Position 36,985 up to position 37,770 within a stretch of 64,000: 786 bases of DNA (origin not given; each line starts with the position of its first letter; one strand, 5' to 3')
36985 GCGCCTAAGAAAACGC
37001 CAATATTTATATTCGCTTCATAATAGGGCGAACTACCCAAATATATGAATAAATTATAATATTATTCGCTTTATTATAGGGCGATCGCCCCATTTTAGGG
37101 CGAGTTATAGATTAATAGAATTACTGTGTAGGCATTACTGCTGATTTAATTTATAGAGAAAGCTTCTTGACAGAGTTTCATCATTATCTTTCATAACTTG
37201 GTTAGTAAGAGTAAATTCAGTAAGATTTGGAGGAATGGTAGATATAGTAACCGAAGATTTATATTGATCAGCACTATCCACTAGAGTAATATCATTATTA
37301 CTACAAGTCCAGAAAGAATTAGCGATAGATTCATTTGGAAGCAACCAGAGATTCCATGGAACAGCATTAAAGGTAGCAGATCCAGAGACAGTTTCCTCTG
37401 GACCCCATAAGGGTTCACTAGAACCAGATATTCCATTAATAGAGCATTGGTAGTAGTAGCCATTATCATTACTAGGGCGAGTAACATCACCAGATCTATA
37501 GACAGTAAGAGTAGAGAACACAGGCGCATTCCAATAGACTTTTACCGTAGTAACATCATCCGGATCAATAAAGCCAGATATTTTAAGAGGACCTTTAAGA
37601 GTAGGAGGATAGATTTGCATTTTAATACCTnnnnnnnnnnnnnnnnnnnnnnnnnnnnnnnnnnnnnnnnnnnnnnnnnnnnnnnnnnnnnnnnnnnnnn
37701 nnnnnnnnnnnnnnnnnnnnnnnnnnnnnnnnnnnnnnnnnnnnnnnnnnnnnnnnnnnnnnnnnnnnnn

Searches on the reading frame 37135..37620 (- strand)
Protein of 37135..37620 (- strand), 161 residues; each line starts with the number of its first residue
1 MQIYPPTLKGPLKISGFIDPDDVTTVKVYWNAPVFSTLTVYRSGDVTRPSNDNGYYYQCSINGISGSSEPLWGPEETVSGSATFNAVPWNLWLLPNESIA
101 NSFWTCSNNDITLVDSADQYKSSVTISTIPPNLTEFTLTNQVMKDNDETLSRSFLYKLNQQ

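Call 6: search_protein_families(library=pfam, proteins=[window:37135-37620:-], max_evalue=0.01)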
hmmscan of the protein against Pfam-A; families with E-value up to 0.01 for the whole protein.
window:37135-37620:- (161 aa): 1 family
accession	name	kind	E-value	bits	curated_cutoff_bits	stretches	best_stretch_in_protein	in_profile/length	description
PF23148.1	Gp77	-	0.0013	19.6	27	1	87-155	11-82/84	Podophage GP4 fiber-tail adaptor protein gp77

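Call 7: search_protein_families(library=phrogs, proteins=[window:37135-37620:-], max_evalue=0.001)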
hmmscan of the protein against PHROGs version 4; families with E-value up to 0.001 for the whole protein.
window:37135-37620:- (161 aa): 2 families
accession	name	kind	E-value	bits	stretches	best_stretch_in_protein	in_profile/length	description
phrog_20658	-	head and packaging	2.4e-07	31.6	1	38-74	138-174/211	head decoration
phrog_30112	-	unknown function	2.1e-05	24.5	1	37-85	375-426/467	-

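Call 27: find_homologous_proteins(query=window:37135-37620:-, max_evalue=0.001)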
Query window:37135-37620:- (161 aa): 39 proteins with E <= 0.001 among 42 candidates.
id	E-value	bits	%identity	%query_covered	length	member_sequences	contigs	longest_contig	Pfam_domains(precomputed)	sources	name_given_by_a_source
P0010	8.0e-104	363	100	100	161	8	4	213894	-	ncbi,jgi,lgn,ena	jgi:hypothetical protein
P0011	1.1e-74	268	72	100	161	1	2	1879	-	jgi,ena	jgi:hypothetical protein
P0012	1.6e-74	268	74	100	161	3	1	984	-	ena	-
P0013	7.9e-73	262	71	100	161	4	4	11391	-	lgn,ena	-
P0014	5.8e-72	259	70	100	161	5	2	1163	-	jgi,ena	jgi:hypothetical protein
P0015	1.5e-69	251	67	100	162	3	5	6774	-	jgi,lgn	jgi:hypothetical protein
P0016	3.0e-69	250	69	100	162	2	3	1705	-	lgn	-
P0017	5.1e-69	250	67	100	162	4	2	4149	-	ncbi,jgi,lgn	jgi:hypothetical protein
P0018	4.6e-68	247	67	100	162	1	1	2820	-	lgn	-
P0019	2.5e-66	241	65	100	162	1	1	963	PF23148.2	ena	-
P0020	9.8e-64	232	64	100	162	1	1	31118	-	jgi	jgi:hypothetical protein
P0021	1.5e-63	232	63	100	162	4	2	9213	-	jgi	jgi:hypothetical protein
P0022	4.4e-63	230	64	100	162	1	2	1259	PF23148.2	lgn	-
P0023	4.6e-63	230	62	100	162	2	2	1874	PF23148.2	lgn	-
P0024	4.8e-62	227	63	100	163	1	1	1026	PF23148.2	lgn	-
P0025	8.3e-62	226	62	100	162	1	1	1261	PF23148.2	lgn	-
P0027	1.9e-60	222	62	100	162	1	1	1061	PF23148.2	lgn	-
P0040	3.1e-50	189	51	100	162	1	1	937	PF23148.2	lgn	-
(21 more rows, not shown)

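Call 28: find_encoding_contigs(protein=P0010, flank=10000, max_places=6)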
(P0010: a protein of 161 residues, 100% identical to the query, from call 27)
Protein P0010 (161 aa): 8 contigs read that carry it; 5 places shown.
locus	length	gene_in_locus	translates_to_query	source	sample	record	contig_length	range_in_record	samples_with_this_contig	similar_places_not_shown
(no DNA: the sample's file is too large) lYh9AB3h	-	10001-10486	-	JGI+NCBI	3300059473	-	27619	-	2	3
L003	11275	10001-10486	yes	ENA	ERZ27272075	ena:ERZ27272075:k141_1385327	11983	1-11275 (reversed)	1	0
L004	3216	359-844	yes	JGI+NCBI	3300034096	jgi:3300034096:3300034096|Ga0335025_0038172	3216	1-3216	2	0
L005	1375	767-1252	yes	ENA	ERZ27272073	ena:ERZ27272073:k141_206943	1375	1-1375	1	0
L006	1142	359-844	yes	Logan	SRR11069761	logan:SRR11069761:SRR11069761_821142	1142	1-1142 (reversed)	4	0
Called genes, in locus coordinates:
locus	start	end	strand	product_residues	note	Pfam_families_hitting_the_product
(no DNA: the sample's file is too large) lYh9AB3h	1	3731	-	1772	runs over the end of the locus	PF13385:Laminin_G_3, PF00054:Laminin_G_1 (faint), PF02210:Laminin_G_2 (faint), PF06439:3keto-disac_hyd (faint), PF20407:DUF1583_N (faint), PF22925:TS_C (faint), PF13385:Laminin_G_3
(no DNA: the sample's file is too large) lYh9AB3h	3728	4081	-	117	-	-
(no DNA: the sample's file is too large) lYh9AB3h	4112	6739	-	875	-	PF05658:YadA_head (weak)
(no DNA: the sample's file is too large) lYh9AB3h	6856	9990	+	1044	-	-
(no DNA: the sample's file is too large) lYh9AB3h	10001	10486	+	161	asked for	-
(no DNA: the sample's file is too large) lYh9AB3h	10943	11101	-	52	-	-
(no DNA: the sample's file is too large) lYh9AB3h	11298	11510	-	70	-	?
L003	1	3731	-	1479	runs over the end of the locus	?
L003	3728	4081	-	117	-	-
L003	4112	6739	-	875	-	PF05658:YadA_head (weak)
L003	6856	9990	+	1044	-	-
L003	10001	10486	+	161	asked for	-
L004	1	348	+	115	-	?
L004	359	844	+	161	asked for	-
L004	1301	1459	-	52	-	-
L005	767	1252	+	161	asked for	-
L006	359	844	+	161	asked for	-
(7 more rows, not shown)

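Call 30: find_encoding_contigs(protein=P0020, flank=10000, max_places=2)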
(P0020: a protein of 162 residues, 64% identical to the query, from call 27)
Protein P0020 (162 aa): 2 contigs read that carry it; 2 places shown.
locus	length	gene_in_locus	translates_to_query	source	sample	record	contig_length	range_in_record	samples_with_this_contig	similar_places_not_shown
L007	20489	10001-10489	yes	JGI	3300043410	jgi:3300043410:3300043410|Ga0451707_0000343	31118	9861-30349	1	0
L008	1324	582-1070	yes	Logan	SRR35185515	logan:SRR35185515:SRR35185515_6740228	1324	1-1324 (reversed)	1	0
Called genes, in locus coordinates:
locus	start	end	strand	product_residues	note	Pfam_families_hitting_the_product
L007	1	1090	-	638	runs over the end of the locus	PF24299:DUF7483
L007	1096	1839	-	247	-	PF22945:LEM-3_GIY-YIG, PF07460:NUMOD3 (faint)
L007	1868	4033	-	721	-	-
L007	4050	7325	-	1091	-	-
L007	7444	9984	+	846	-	-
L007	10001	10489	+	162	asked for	-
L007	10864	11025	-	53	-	-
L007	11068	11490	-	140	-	PF19835:SegE_GIY-YIG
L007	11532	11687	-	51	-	-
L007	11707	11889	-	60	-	PF09723:Zn_ribbon_8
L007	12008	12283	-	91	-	-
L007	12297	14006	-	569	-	PF00317:Ribonuc_red_lgN (weak), PF02867:Ribonuc_red_lgC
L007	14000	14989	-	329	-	PF00268:Ribonuc_red_sm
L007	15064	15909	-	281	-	PF01145:Band_7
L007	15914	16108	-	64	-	-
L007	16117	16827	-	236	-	PF10677:DUF2490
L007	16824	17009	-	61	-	-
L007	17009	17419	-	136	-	PF03819:MazG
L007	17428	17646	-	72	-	-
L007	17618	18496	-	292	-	PF02511:Thy1 (faint)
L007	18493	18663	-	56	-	-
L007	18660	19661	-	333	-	-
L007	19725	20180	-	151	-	-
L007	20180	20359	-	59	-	-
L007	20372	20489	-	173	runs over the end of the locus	PF19174:DUF5856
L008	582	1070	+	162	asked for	-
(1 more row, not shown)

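Call 31: find_encoding_contigs(protein=P0013, flank=10000, max_places=3)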
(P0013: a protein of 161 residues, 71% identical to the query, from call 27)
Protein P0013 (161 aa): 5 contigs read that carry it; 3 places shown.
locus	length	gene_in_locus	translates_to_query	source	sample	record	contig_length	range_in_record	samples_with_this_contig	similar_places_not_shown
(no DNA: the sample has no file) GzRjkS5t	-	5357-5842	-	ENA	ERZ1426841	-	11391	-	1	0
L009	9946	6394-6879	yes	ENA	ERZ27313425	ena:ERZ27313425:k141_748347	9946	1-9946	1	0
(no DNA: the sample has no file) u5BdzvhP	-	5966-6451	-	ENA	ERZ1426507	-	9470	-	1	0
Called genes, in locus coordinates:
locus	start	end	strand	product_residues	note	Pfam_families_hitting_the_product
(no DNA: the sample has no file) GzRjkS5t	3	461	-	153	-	?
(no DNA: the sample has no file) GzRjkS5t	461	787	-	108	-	-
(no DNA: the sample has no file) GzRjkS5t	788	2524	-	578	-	-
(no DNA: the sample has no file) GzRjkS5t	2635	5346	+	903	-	-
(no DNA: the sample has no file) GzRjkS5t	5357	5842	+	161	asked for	-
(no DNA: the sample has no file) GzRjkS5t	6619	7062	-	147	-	PF19835:SegE_GIY-YIG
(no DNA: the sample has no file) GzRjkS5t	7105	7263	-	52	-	-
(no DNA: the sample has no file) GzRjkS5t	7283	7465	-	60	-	PF09723:Zn_ribbon_8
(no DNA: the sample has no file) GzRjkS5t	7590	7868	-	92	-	-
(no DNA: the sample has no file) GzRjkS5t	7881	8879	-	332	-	PF14890:Intein_splicing, PF02867:Ribonuc_red_lgC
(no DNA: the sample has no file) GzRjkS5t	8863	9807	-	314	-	-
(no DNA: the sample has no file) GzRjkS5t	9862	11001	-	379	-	PF00317:Ribonuc_red_lgN, PF02867:Ribonuc_red_lgC, PF14890:Intein_splicing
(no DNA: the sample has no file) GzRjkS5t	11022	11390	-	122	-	?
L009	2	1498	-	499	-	?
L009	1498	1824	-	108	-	-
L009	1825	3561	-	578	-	-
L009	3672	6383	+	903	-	-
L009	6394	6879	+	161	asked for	-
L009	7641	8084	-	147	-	PF19835:SegE_GIY-YIG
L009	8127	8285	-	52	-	-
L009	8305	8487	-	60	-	PF09723:Zn_ribbon_8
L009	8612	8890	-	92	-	-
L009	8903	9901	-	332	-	PF14890:Intein_splicing, PF02867:Ribonuc_red_lgC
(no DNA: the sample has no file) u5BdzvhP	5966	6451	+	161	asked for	-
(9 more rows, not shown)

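Call 47: search_solved_structures(query=A1, max_evalue=10, show_alignments=2)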
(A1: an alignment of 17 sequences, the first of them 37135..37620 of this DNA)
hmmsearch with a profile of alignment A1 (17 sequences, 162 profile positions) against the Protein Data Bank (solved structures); distinct sequences matched with E-value up to 10: 5.
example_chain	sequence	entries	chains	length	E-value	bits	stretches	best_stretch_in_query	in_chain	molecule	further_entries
6bt3_B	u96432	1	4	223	0.13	15.6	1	69-116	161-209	V5 Fab Heavy-chain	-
3gk8_H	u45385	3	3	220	0.21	14.8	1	69-116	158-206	Fab 14 Heavy Chain | MA28-7 neutralizing antibody heavy chain | neutralizing antibody 22A12, heavy chain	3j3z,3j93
5ecc_A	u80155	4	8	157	0.3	14.3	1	82-158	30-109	Dehydrofolate reductase type I | Dihydrofolate reductase type 1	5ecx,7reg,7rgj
7myl_A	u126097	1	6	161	0.32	14.3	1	82-158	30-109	Dihydrofolate reductase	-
4d05_A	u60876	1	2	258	0.33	14.2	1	84-151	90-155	ATP-DEPENDENT DNA LIGASE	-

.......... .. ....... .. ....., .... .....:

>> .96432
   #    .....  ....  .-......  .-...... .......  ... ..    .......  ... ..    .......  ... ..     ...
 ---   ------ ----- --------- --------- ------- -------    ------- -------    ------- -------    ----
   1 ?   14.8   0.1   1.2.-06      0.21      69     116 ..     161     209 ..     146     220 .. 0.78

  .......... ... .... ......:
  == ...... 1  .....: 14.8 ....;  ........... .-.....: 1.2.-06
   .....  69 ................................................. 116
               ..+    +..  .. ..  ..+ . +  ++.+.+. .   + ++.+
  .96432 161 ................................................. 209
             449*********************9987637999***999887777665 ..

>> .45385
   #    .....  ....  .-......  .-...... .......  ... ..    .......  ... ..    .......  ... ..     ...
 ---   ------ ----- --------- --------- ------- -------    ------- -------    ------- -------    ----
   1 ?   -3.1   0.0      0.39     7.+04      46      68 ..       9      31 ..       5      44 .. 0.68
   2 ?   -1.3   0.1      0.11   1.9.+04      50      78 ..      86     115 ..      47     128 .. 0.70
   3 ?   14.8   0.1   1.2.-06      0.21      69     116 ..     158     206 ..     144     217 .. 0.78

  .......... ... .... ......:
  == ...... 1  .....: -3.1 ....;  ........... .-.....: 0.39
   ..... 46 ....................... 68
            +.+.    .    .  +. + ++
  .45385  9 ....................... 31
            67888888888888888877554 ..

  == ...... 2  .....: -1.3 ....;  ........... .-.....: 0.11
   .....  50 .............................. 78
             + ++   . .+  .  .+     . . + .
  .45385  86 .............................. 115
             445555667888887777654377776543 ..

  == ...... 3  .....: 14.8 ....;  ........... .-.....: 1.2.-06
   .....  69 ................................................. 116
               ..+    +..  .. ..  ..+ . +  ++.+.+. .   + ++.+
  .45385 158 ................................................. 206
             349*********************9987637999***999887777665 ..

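Call 49: search_protein_families(library=pfam, alignment_id=A1, max_evalue=0.01)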
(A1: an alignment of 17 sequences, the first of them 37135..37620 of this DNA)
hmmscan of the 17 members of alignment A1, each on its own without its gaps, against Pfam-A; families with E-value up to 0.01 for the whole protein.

A. member 1, window:37135-37620:- (161 aa): 1 family
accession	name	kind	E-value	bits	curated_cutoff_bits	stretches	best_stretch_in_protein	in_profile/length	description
PF23148.1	Gp77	-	0.0013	19.6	27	1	87-155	11-82/84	Podophage GP4 fiber-tail adaptor protein gp77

B. families by the number of members that match (of 17 scanned): 1 family
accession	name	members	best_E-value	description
PF23148.1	Gp77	13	4.9e-06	Podophage GP4 fiber-tail adaptor protein gp77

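Call 65: predict_structure(alignment_id=A5)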
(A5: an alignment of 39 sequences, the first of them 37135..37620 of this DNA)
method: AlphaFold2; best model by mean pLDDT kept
length: 161 residues; sequences in the alignment: 39
mean_pLDDT: 87.7   pTM: 0.68
mean pLDDT of the five models: 87.7, 85.7, 84.3, 83.7, 82.9
residues with pLDDT >= 90: 80; 70-90: 66; 50-70: 15; < 50: 0
segments of 3 or more residues with pLDDT < 50: none
pLDDT, mean of each block of 10 residues (from residue 1): 69 70 87 94 93 93 97 94 94 88 91 85 89 89 91 83 53
secondary structure, 60 per line:
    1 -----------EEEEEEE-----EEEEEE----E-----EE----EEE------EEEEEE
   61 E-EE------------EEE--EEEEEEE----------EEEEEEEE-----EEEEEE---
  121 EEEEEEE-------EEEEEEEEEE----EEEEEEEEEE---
elements in order: E12-18 E24-29 E46-48 E55-61 E77-79 E82-88 E99-106 E112-117 E121-127 E135-144 E149-158

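Call 67: fold_search(model_id=the predicted structure, library=pdb)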
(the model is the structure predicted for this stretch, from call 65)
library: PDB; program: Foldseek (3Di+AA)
matches with E <= 10: 1618; with E <= 0.001: 0
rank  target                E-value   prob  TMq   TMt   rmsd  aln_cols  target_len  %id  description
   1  8fxr_U3               7.4e-03  0.95  0.37  0.28  20.3       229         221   12  Structure of neck with portal vertex of capsid of Agrobacterium phage Milano (released 2023-12-06)
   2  8fwm_F                1.0e-02  0.91  0.34  0.25  19.7       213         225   10  Structure of tail-neck junction of Agrobacterium phage Milano (released 2023-12-06)
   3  8fwc_0                1.2e-02  0.92  0.35  0.26  21.5       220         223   12  Collar sheath structure of Agrobacterium phage Milano (released 2023-12-06)
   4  8fxr_P3               1.4e-02  0.84  0.35  0.27  21.8       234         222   11  Structure of neck with portal vertex of capsid of Agrobacterium phage Milano (released 2023-12-06)
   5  9rkt_1                1.4e-02  0.82  0.33  0.26  19.3       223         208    8  Agrobacterium phage 7-7-1 collar (released 2025-12-10)
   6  9ijj_4J               1.6e-02  0.69  0.30  0.08  18.2       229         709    8  In situ structure of the central apparatus in mouse sperm axoneme. (released 2025-06-04)
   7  7eea_A                2.6e-02  0.99  0.32  0.09  11.5       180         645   10  Cyanophage Pam1 tailspike receptor-binding domain (released 2021-10-20)
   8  8e8s_L                2.6e-02  0.96  0.33  0.46  15.0       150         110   11  9H2 Fab-poliovirus 2 complex (released 2023-06-21)
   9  4bcx                  2.8e-02  0.66  0.25  0.31  14.7       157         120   10  gamma 2 adaptin EAR domain crystal structure (released 2013-07-10)
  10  5szo_B                3.2e-02  0.60  0.26  0.12  16.6       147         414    9  Protocadherin Gamma B7 extracellular cadherin domains 1-4 P41212 crystal form (released 2016-10-19)
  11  9cf6_L                3.4e-02  0.95  0.34  0.27  15.0       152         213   12  Germline-targeting HIV-1 gp120 engineered outer domain eODgt8 in complex with Fab eOD-CL02.1 (released 2025-06-25)
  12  9ll2_A                3.4e-02  0.80  0.29  0.41  13.8       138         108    9  Crystal structure of the Helicobacter pylori copper resistance determinant CrdA in the apo form (released 2025-11-19)
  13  8fwg_K3               3.4e-02  0.66  0.33  0.24  21.8       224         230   12  Structure of neck and portal vertex of Agrobacterium phage Milano, C5 symmetry (released 2023-12-06)
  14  7lgr                  3.6e-02  0.60  0.17  0.18  17.0       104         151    9  Streptococcus mutans Collagen binding Protein CNM - N2 Domain (released 2022-01-26)
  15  7eea_C                3.8e-02  0.98  0.32  0.09  11.7       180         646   10  Cyanophage Pam1 tailspike receptor-binding domain (released 2021-10-20)
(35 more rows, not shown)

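Call 76: search_dna_similar(query=window:37135-37620:-, collection=phages, mode=protein, max_evalue=0.01, max_rows=20)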
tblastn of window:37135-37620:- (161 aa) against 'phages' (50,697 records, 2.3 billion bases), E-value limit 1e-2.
No match.

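Call 78: find_related_loci(query=A5, collection=viral_contigs, flank=6000)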
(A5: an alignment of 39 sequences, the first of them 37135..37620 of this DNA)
Query A5 (161 aa) in viral_contigs; peptide patterns used: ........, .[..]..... (x = any residue, [..] = any of these).
103 stretches matched a pattern; 20 encode a relative of the query (tblastn E <= 1e-3); 20 distinct loci.
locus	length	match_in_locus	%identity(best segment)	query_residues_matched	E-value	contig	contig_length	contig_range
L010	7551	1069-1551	98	1-161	4e-105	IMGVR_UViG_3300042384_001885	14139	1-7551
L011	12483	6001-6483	70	1-161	7e-77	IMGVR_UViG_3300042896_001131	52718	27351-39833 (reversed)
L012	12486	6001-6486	64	1-161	2e-68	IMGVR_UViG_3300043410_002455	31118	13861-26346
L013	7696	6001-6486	62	1-161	7e-66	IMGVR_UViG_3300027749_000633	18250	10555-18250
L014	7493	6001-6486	60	1-161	2e-64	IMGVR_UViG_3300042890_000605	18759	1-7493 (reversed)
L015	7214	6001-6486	60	1-161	2e-64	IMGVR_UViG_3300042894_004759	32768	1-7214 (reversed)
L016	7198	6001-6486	60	1-161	2e-64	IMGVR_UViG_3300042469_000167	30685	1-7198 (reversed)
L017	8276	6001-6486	60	1-161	2e-64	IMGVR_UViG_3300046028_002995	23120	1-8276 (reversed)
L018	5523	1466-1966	51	1-161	3e-55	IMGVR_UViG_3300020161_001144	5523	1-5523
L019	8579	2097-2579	54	1-161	2e-52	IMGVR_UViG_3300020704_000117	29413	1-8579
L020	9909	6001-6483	54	1-161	2e-52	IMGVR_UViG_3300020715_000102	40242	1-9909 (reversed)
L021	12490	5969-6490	48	1-161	4e-51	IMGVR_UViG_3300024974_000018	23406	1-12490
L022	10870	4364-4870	48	1-161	9e-50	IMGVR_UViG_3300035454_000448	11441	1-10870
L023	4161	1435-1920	52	1-161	6e-49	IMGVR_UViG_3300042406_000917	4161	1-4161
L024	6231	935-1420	51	1-161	2e-48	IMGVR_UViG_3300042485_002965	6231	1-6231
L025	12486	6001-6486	46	1-161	7e-48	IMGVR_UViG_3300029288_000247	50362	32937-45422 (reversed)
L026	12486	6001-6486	47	1-161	7e-47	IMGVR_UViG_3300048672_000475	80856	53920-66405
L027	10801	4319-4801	44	1-161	4e-45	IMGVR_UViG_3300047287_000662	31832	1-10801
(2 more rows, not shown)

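Call 83: search_protein_families(library=phrogs, proteins=[L025:2323-4086:+, L025:4551-4997:+, L025:5230-5583:+, L025:5625-5996:+, L025:6523-6909:+, L025:6899-7603:+, L025:7600-8166:+, L025:8199-8777:+, L025:8844-9311:+, L025:9340-11277:+], max_evalue=0.001)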
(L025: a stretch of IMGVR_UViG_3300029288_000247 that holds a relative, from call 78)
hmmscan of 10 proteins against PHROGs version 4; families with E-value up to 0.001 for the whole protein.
L025:2323-4086:+ (587 aa): 0 families

L025:4551-4997:+ (148 aa): 2 families
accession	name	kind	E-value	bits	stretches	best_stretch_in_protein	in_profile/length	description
phrog_1327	-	lysis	0.00019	22.3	1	8-91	3-80/158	Rz-like spanin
phrog_1403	-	lysis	0.00045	21.2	1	16-86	20-99/212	Rz-like spanin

L025:5230-5583:+ (117 aa): 0 families

L025:5625-5996:+ (123 aa): 1 family
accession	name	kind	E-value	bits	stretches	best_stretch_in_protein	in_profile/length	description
phrog_3758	-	head and packaging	1.3e-13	52.1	1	1-122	1-137/140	virion structural protein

L025:6523-6909:+ (128 aa): 0 families

L025:6899-7603:+ (234 aa): 1 family
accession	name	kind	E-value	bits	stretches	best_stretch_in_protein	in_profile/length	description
phrog_606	-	head and packaging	4.4e-08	34.3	1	44-167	19-145/167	terminase small subunit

L025:7600-8166:+ (188 aa): 8 families
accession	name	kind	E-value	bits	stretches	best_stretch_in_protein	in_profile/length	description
phrog_181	-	lysis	1.5e-62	213.6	1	7-188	331-530/769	endolysin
phrog_26317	-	unknown function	2.6e-33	115.5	1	93-188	22-117/119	-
phrog_9506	-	lysis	3.5e-28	100.2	1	22-186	18-191/330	endolysin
phrog_14712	-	moron, auxiliary metabolic gene and host takeover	2.4e-24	87.1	1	37-188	35-187/322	chitinase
phrog_317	-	lysis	5e-21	76.4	1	28-185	213-356/492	endolysin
phrog_1519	-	lysis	2.7e-17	64.1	1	24-185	216-377/502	endolysin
phrog_34417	-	unknown function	4.3e-17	63.3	1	8-173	6-176/326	-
phrog_12261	-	unknown function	1.6e-08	35.6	1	105-170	13-76/76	-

L025:8199-8777:+ (192 aa): 0 families

L025:8844-9311:+ (155 aa): 2 families
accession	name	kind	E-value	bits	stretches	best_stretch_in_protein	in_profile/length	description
phrog_1818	-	unknown function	1.3e-38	133.2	1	1-154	5-153/161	-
phrog_38681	-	unknown function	1.9e-25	89.8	1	67-154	2-90/101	-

L025:9340-11277:+ (645 aa): 6 families
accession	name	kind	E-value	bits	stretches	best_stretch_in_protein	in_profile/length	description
phrog_3869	-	DNA, RNA and nucleotide metabolism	4e-128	429.7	2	264-642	269-651/656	NAD-dependent DNA ligase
phrog_3498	-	DNA, RNA and nucleotide metabolism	3.6e-42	145.9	1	385-643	4-252/256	NAD-dependent DNA ligase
phrog_3359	-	DNA, RNA and nucleotide metabolism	4.2e-31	109.4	1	52-377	8-324/325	NAD-dependent DNA ligase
phrog_2561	-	DNA, RNA and nucleotide metabolism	2.3e-19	71.2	1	567-644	83-160/167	DNA ligase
phrog_3989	-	unknown function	4.2e-11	43.7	1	560-617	194-252/296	-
phrog_36782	-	unknown function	0.00024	21.3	1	577-643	105-171/407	-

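Call 84: search_protein_families(library=phrogs, proteins=[L027:341-1717:+, L027:1721-4309:+, L027:5369-5806:+, L027:5803-6393:+, L027:6390-6845:+, L027:6842-7627:+, L027:8274-9089:+, L026:4054-5757:+, L026:6878-7594:+, L026:7929-9770:+], max_evalue=0.001)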
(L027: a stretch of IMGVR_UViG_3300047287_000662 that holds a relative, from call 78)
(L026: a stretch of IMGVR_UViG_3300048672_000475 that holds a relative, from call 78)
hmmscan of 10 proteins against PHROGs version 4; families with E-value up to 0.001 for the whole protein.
L027:341-1717:+ (458 aa): 2 families
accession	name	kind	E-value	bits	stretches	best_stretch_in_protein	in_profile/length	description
phrog_1645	-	head and packaging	5.2e-26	92.4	1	84-275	77-264/440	virion structural protein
phrog_5838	-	head and packaging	7.5e-10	38.2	1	163-397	550-778/1106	virion structural protein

L027:1721-4309:+ (862 aa): 0 families

L027:5369-5806:+ (145 aa): 0 families

L027:5803-6393:+ (196 aa): 0 families

L027:6390-6845:+ (151 aa): 0 families

L027:6842-7627:+ (261 aa): 0 families

L027:8274-9089:+ (271 aa): 2 families
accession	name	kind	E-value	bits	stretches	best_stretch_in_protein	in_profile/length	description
phrog_28493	-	unknown function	2.6e-17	64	1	5-220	3-223/270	-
phrog_807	-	tail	4.8e-05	23.9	0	17-241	12-237/256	major tail protein with Ig-like domain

L026:4054-5757:+ (567 aa): 0 families

L026:6878-7594:+ (238 aa): 1 family
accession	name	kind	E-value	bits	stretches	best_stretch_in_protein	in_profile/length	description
phrog_606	-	head and packaging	2.7e-06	28.5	1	48-170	20-145/167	terminase small subunit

L026:7929-9770:+ (613 aa): 6 families
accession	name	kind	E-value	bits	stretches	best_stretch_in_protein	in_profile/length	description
phrog_3869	-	DNA, RNA and nucleotide metabolism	9.7e-124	415.2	1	6-611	6-652/656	NAD-dependent DNA ligase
phrog_3498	-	DNA, RNA and nucleotide metabolism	1.1e-35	124.7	1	352-609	4-250/256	NAD-dependent DNA ligase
phrog_3359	-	DNA, RNA and nucleotide metabolism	9.7e-33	114.8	1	16-344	8-324/325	NAD-dependent DNA ligase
phrog_2561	-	DNA, RNA and nucleotide metabolism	1.1e-15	59.2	1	540-612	89-160/167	DNA ligase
phrog_3989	-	unknown function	1.1e-11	45.5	1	528-585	195-252/296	-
phrog_36782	-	unknown function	0.00029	21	1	543-606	104-166/407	-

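Call 85: search_protein_families(library=pfam, proteins=[L027:1721-4309:+, L025:5625-5996:+], max_evalue=0.01)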
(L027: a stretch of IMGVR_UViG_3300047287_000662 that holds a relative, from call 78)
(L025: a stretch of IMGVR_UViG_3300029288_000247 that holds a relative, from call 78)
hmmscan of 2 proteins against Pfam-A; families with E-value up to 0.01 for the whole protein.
L027:1721-4309:+ (862 aa): 0 families

L025:5625-5996:+ (123 aa): 0 families
